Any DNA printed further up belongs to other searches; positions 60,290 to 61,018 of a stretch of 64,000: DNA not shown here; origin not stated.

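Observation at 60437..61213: Rhs toxin tip looks like a membrane-inserting Gly/Ala-zipper domain, not a known enzyme, making it a candidate new pore-forming effector family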

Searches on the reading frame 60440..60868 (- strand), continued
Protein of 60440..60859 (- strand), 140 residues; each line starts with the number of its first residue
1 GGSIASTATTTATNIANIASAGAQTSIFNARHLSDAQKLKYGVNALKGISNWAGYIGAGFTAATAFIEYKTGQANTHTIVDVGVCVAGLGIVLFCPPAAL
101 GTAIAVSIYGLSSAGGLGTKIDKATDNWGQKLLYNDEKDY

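Call 89: find_homologous_proteins(query=A7, max_evalue=0.001)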
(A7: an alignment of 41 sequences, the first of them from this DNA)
Query A7 (41 sequences) (118 aa, profile of the alignment): 9 proteins with E <= 0.001 among 8000 candidates.
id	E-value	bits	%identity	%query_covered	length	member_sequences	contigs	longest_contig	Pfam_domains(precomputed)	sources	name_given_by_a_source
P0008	1.0e-34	136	44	91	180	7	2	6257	-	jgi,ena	-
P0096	2.4e-34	135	47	81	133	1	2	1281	-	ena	-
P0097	1.2e-32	130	45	58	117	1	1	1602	-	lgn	-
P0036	4.0e-27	112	36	66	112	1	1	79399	-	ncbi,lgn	-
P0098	1.9e-23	100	33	57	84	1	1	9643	-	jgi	jgi:hypothetical protein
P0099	6.1e-23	98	39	57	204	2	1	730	-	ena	-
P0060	6.2e-22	95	38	62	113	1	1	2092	-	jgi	jgi:hypothetical protein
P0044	2.0e-21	94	28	71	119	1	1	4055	-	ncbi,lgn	-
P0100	1.4e-15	75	34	37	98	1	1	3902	-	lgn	-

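Call 90: find_encoding_contigs(protein=P0036, flank=10000, max_places=1)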
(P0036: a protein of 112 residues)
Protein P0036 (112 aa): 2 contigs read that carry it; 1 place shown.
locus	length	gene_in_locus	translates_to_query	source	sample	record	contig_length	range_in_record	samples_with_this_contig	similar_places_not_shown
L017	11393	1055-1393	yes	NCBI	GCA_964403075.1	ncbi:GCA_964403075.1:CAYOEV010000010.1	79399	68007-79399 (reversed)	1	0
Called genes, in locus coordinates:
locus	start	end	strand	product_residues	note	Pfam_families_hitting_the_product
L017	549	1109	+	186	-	-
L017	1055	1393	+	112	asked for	-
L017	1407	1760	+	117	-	-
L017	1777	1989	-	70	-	PF07927:HicA_toxin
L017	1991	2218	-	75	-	PF21748:UPF0150 (weak), PF15919:HicB_lk_antitox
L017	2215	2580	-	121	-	PF13560:HTH_31, PF01381:HTH_3, PF12844:HTH_19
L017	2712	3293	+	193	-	PF01807:Zn_ribbon_DnaG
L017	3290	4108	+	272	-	PF13557:Phenol_MetA_deg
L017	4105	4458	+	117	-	PF04237:YjbR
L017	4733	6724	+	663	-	PF02129:Peptidase_S15, PF08530:PepX_C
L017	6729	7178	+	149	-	PF09980:DUF2214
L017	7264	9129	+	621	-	PF13086:AAA_11, PF13604:AAA_30, PF00270:DEAD (faint), PF01443:Viral_helicase1 (faint), PF13245:AAA_19, PF13087:AAA_12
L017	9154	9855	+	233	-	PF00657:Lipase_GDSL, PF13472:Lipase_GDSL_2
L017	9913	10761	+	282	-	-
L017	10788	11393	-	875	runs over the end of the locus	PF00133:tRNA-synt_1, PF09334:tRNA-synt_1g, PF13603:tRNA-synt_1_2, PF08264:Anticodon_1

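Call 95: search_dna_similar(query=window:60440-60859:-, collection=plasmids, mode=protein, max_evalue=1, max_rows=10)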
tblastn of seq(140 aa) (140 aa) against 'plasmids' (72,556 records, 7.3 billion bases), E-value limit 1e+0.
No match.

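Call 96: fold_search(model_id=the predicted structure, library=viral)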
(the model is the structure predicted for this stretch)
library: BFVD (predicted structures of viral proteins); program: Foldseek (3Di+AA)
matches with E <= 10: 22; with E <= 0.001: 0
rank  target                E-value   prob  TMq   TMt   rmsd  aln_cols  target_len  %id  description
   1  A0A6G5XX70            1.4e+00  0.12  0.30  0.26  10.7       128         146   15  (no name in the UniProt tables at hand)
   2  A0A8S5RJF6            1.7e+00  0.11  0.29  0.26   9.6       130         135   15  Uncharacterized protein [virus sp. ctHG14]
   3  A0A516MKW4            4.3e+00  0.25  0.40  0.60   3.5        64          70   16  (no name in the UniProt tables at hand)
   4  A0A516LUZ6            4.9e+00  0.14  0.33  0.51   8.6        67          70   18  (no name in the UniProt tables at hand)
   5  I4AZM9                5.5e+00  0.11  0.35  0.42  13.0        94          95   12  (no name in the UniProt tables at hand)
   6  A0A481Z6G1            5.5e+00  0.08  0.29  0.24   6.6        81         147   14  Uncharacterized protein [Pithovirus LCPAC104]
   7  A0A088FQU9            5.9e+00  0.06  0.28  0.14  14.3       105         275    8  DUF551 domain-containing protein [Escherichia phage vB_EcoM-ep3]
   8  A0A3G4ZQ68            5.9e+00  0.06  0.33  0.10  15.1       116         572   22  Uncharacterized protein [Barrevirus sp.]
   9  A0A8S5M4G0            6.2e+00  0.11  0.35  0.45   9.7        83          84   12  Uncharacterized protein [Siphoviridae sp. ct0d96]
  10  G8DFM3                6.2e+00  0.08  0.34  0.45  10.4        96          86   16  (no name in the UniProt tables at hand)
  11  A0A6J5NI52            7.0e+00  0.09  0.31  0.24  13.8        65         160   20  Uncharacterized protein [uncultured Caudovirales phage]
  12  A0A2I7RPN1            7.5e+00  0.13  0.31  0.53  10.6        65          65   11  (no name in the UniProt tables at hand)
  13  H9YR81                7.5e+00  0.09  0.35  0.48   7.2        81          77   17  (no name in the UniProt tables at hand)
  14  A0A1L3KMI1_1          7.5e+00  0.03  0.25  0.04  10.5        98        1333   18  (no name in the UniProt tables at hand)
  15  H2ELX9                8.5e+00  0.08  0.30  0.29   4.8        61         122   16  Uncharacterized protein [Pseudomonas phage Bf7]
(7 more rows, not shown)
